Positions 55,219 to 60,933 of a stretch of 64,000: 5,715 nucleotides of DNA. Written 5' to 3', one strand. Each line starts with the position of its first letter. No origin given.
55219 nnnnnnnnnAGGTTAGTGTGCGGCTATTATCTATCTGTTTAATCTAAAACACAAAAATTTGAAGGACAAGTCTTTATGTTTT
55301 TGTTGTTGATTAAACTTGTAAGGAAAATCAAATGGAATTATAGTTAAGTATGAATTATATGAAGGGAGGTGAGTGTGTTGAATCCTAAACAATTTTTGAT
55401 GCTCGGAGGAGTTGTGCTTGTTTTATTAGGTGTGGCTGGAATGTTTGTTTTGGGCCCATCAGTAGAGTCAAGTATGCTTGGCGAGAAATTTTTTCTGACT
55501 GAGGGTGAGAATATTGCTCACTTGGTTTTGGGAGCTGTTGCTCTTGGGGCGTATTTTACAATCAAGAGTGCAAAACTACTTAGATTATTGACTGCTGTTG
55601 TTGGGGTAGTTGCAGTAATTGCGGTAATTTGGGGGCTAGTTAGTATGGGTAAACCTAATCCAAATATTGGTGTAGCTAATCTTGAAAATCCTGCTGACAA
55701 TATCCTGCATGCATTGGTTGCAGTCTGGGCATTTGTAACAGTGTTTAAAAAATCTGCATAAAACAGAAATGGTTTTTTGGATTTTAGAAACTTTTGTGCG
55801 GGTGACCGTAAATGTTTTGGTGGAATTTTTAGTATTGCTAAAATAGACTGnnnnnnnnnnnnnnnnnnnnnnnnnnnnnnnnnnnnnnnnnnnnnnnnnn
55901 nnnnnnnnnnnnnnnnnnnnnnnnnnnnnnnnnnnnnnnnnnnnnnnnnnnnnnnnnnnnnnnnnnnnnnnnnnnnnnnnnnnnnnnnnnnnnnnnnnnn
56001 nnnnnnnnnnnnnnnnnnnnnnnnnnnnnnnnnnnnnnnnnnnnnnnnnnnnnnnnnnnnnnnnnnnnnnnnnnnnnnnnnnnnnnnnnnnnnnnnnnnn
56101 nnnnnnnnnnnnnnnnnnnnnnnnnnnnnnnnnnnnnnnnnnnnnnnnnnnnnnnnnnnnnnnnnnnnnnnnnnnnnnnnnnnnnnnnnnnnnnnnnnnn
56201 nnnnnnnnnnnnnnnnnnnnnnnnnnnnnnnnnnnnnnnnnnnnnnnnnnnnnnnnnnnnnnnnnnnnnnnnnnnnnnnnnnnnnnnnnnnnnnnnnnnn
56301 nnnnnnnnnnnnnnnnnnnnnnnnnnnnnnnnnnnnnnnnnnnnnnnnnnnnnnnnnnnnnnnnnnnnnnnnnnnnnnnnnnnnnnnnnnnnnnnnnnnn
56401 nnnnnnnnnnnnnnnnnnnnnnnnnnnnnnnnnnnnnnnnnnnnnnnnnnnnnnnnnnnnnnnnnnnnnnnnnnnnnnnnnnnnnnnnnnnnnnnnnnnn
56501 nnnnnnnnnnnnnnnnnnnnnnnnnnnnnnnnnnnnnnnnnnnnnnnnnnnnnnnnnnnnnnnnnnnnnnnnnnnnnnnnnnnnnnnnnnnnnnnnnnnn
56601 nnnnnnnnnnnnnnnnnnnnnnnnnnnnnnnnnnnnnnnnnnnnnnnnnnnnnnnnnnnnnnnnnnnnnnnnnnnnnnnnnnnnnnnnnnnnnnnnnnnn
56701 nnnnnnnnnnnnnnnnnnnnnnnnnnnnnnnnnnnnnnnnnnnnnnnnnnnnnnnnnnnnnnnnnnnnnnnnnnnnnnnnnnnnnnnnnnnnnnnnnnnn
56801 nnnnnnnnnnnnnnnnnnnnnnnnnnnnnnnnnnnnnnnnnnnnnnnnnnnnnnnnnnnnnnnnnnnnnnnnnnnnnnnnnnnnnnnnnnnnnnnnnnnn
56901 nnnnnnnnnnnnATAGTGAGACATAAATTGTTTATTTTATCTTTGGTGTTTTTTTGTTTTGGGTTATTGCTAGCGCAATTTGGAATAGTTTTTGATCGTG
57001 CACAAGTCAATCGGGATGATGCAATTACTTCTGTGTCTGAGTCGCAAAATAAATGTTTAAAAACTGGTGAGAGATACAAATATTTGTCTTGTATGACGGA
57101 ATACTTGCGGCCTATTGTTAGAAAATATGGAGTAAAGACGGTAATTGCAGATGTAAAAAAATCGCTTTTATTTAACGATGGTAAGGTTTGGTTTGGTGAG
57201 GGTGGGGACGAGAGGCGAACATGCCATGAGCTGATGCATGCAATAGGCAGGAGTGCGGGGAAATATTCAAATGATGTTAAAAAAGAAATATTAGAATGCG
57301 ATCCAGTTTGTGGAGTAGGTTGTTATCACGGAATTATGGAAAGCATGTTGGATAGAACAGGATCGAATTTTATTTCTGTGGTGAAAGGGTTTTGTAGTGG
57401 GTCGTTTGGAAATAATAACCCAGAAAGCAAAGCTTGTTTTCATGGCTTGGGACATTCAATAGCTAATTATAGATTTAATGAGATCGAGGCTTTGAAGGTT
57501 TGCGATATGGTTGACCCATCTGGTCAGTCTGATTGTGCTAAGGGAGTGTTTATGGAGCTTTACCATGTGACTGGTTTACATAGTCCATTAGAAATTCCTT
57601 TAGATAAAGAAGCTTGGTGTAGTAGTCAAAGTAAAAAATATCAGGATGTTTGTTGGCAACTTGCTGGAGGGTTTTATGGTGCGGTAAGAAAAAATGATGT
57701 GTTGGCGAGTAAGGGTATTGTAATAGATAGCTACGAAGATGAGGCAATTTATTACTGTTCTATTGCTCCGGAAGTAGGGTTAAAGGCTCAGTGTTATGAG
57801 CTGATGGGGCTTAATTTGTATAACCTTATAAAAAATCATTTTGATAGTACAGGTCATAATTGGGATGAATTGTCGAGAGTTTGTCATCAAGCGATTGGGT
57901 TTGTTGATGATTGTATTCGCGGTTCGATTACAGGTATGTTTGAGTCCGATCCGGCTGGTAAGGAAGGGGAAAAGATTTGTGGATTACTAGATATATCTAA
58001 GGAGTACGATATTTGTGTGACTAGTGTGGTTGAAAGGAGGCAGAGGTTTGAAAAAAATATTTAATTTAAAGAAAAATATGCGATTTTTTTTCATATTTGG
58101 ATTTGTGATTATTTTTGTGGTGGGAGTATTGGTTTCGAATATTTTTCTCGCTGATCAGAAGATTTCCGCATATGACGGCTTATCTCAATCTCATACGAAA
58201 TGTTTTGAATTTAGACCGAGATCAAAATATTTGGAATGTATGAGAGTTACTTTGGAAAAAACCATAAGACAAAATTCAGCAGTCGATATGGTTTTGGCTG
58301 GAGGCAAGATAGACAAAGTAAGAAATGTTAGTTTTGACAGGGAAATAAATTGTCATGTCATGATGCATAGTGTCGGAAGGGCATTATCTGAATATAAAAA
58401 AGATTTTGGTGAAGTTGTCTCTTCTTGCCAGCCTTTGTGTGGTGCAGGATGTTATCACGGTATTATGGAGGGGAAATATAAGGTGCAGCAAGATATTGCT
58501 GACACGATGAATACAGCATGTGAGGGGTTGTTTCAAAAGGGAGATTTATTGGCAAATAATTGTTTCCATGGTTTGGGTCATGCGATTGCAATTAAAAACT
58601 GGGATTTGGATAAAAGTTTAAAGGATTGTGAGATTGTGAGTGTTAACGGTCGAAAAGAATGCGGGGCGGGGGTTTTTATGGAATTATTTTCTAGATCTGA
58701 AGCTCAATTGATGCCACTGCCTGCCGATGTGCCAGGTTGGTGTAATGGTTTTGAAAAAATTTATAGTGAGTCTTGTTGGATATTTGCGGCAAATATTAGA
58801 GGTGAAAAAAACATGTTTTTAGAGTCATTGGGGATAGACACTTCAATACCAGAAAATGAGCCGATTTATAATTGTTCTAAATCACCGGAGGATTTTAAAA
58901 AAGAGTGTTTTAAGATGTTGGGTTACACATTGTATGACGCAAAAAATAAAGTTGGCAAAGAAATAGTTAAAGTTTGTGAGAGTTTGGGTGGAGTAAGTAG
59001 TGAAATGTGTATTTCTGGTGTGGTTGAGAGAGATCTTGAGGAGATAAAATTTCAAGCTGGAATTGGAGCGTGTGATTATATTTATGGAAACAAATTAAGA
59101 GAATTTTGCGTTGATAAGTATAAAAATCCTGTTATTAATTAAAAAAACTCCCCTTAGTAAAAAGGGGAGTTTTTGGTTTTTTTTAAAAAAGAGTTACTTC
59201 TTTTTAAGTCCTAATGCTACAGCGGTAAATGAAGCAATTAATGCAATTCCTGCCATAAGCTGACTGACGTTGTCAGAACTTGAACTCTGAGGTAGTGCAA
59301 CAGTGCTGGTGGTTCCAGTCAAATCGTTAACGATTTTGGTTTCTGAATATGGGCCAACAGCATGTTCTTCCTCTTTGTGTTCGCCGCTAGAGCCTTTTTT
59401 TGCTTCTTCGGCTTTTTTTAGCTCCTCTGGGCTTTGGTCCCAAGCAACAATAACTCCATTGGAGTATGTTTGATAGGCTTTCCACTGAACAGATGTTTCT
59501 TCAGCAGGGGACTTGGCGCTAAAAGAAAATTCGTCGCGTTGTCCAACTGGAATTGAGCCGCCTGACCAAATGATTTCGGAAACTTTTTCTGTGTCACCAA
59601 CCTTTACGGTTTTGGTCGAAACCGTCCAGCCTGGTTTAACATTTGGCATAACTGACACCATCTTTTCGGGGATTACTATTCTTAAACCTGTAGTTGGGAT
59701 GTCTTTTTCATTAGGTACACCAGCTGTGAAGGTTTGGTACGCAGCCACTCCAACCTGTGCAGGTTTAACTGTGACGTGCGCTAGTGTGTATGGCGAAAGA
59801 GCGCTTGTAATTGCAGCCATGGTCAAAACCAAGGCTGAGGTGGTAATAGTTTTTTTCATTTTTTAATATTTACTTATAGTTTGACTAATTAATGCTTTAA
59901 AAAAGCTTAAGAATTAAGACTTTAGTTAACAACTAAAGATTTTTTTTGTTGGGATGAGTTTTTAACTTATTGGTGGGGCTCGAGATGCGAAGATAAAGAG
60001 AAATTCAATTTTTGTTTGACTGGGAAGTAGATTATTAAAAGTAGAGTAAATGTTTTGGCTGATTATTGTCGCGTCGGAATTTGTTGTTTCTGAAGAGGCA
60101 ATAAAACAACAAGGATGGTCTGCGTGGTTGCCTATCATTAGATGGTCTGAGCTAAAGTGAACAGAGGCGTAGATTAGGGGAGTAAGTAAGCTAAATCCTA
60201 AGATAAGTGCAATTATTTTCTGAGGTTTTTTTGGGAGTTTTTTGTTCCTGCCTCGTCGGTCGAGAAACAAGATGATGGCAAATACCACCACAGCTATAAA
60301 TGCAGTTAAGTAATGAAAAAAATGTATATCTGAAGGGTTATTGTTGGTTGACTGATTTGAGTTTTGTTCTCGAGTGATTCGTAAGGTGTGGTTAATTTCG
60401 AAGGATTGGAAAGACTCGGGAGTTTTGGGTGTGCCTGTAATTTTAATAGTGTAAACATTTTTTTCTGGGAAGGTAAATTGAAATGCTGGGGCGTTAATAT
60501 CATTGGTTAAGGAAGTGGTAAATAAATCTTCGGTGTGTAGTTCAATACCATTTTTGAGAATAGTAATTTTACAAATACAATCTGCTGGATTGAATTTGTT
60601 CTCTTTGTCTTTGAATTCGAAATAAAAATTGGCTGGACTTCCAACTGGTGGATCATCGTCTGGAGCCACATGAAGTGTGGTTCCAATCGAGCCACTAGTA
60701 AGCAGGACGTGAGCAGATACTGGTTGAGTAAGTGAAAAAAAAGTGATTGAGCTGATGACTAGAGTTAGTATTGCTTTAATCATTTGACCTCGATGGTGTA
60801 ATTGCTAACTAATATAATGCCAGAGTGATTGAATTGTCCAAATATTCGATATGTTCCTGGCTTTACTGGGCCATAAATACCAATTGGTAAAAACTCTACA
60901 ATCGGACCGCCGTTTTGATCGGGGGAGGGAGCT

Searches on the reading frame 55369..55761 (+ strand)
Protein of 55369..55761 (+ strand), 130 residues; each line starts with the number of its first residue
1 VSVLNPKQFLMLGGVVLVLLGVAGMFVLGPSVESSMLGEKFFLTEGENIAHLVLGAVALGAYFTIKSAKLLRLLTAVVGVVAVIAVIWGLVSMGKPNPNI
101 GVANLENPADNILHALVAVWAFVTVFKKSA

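Call 3: search_protein_families(library=pfam, proteins=[window:55369-55761:+], max_evalue=1)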
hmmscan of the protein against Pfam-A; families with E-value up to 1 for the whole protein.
window:55369-55761:+ (130 aa): 6 families
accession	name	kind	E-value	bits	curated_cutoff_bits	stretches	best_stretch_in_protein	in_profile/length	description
PF14325.12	DUF4383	-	2e-07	31.7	27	1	9-124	3-122/125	Domain of unknown function (DUF4383)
PF01757.29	Acyl_transf_3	-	0.0065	16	31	1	15-122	153-256/326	Acyltransferase domain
PF23923.1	DUF7262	-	0.037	14.9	27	1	72-113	8-48/132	Family of unknown function (DUF7262)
PF02694.21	UPF0060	-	0.055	14.1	24.9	1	43-91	26-77/107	Uncharacterised BCR, YnfA/UPF0060 family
PF14333.11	DUF4389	-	0.063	13.6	25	1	63-100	10-46/76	Domain of unknown function (DUF4389)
PF14155.11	DUF4307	-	0.088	13.1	27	1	68-114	2-49/111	Domain of unknown function (DUF4307)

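Call 4: search_protein_families(library=ncbifam, proteins=[window:55369-55761:+], max_evalue=1)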
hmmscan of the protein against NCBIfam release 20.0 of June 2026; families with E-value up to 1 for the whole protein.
window:55369-55761:+ (130 aa): 1 family
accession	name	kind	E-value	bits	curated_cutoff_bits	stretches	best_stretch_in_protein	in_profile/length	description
NF050118.1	aa3_CtaJ_Mycob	equivalog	0.81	10.1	43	0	71-98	3-30/80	aa3-type cytochrome oxidase subunit CtaJ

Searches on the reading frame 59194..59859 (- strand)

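Call 3: search_protein_families(library=pfam, proteins=[window:59194-59859:-], max_evalue=1)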
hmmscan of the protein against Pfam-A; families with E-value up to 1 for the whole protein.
window:59194-59859:- (221 aa): 1 family
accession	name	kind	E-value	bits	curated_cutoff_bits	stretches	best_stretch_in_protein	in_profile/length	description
PF07987.16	DUF1775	-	3e-24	86.5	25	1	28-151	1-135/146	Domain of unkown function (DUF1775)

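Call 4: search_protein_families(library=ncbifam, proteins=[window:59194-59859:-], max_evalue=1)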
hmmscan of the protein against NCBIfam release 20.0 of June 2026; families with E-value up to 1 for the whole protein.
window:59194-59859:- (221 aa): 1 family
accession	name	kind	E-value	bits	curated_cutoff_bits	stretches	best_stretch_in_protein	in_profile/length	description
TIGR01167.1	LPXTG_anchor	domain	0.27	12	15.9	1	189-221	2-32/34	LPXTG cell wall anchor domain-containing protein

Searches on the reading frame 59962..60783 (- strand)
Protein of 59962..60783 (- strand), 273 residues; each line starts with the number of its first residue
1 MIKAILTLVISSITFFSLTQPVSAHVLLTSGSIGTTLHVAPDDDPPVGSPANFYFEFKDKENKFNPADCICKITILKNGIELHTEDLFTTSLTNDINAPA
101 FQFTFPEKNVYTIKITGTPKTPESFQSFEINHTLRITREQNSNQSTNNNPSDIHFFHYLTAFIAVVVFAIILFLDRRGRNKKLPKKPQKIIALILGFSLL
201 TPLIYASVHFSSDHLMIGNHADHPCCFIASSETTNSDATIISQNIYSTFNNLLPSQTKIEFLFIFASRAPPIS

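Call 3: search_protein_families(library=pfam, proteins=[window:59962-60783:-], max_evalue=1)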
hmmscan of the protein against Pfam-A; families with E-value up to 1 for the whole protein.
window:59962-60783:- (273 aa): 5 families
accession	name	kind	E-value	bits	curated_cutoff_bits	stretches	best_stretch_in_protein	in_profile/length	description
PF00499.25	Oxidored_q3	-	0.01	16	33.2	1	158-248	45-124/146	NADH-ubiquinone/plastoquinone oxidoreductase chain 6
PF12014.13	Cyclin_D1_bind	-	0.021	15.7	22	1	107-142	51-85/156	Cyclin D1 binding domain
PF17158.10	MASE4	-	0.078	12.8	28.4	1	144-214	69-136/239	Membrane-associated sensor, integral membrane domain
PF02628.20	COX15-CtaA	-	0.19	11.2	29.9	1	140-191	232-284/322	Cytochrome oxidase assembly protein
PF05078.17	DUF679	-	0.21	12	25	1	132-190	74-132/163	Protein of unknown function (DUF679)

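Call 4: search_protein_families(library=ncbifam, proteins=[window:59962-60783:-], max_evalue=1)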
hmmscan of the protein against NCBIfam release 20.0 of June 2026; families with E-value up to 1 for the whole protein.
window:59962-60783:- (273 aa): 2 families
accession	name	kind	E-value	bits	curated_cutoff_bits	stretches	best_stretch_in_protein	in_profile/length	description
TIGR02197.1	heptose_epim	equivalog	0.16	11.1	274.6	1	229-269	75-115/316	ADP-glyceromanno-heptose 6-epimerase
NF009314.0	PRK12674.1-2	subfamily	0.39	10.4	102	1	5-28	63-86/116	Na+/H+ antiporter subunit G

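Call 59: search_protein_families(library=pfam, proteins=[window:59962-60783:-], max_evalue=1)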
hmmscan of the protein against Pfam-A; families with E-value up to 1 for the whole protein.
window:59962-60783:- (273 aa): 5 families
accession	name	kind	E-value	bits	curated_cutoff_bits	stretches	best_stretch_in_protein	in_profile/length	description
PF00499.25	Oxidored_q3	-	0.01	16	33.2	1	158-248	45-124/146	NADH-ubiquinone/plastoquinone oxidoreductase chain 6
PF12014.13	Cyclin_D1_bind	-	0.021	15.7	22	1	107-142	51-85/156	Cyclin D1 binding domain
PF17158.10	MASE4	-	0.078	12.8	28.4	1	144-214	69-136/239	Membrane-associated sensor, integral membrane domain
PF02628.20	COX15-CtaA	-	0.19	11.2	29.9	1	140-191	232-284/322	Cytochrome oxidase assembly protein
PF05078.17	DUF679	-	0.21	12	25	1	132-190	74-132/163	Protein of unknown function (DUF679)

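Call 69: find_homologous_proteins(query=window:59962-60783:-, max_evalue=0.001)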
Query window:59962-60783:- (273 aa): 32 proteins with E <= 0.001 among 602 candidates.
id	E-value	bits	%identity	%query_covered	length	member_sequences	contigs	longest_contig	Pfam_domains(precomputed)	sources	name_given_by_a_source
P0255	1.4e-176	603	100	100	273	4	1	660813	-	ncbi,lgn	-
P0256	1.4e-153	527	88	100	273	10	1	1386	-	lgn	-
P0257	4.8e-138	476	78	100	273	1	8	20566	-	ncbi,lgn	-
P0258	3.2e-135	467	79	99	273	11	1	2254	-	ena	-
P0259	1.8e-126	438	72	100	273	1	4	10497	-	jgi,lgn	-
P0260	7.9e-123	427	71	99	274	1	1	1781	-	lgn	-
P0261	7.0e-93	328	54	99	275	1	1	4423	-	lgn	-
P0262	5.7e-85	302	54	98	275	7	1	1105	-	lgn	-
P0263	6.7e-84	299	51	100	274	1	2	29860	-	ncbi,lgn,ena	-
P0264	5.6e-83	296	53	92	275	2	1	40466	-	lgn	-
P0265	6.6e-67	243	45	99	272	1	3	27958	-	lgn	-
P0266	1.9e-39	153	41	66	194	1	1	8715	-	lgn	-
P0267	9.0e-37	145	42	64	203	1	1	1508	-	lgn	-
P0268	1.1e-35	141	42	58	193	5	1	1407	-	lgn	-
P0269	2.8e-35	140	35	86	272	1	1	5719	-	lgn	-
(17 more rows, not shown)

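Call 74: predict_structure(alignment_id=A4)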
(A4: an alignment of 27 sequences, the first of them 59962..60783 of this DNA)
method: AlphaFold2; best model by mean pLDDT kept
length: 273 residues; sequences in the alignment: 27
mean_pLDDT: 74.2   pTM: 0.53
mean pLDDT of the five models: 74.2, 74.2, 71.8, 71.6, 69.0
residues with pLDDT >= 90: 90; 70-90: 83; 50-70: 55; < 50: 45
segments of 3 or more residues with pLDDT < 50: 213-218, 226-229, 243-273
pLDDT, mean of each block of 10 residues (from residue 1): 78 74 78 93 88 92 94 97 92 76 95 97 96 91 57 68 79 72 68 76 68 48 51 52 46 43 42 46
secondary structure, 60 per line:
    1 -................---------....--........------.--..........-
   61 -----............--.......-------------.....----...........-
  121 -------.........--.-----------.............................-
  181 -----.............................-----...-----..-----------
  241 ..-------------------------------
elements in order: H2-17 E27-30 E33-40 E50-59 E69-77 E80-86 E100-104 E109-119 E128-136 H151-179 H186-214
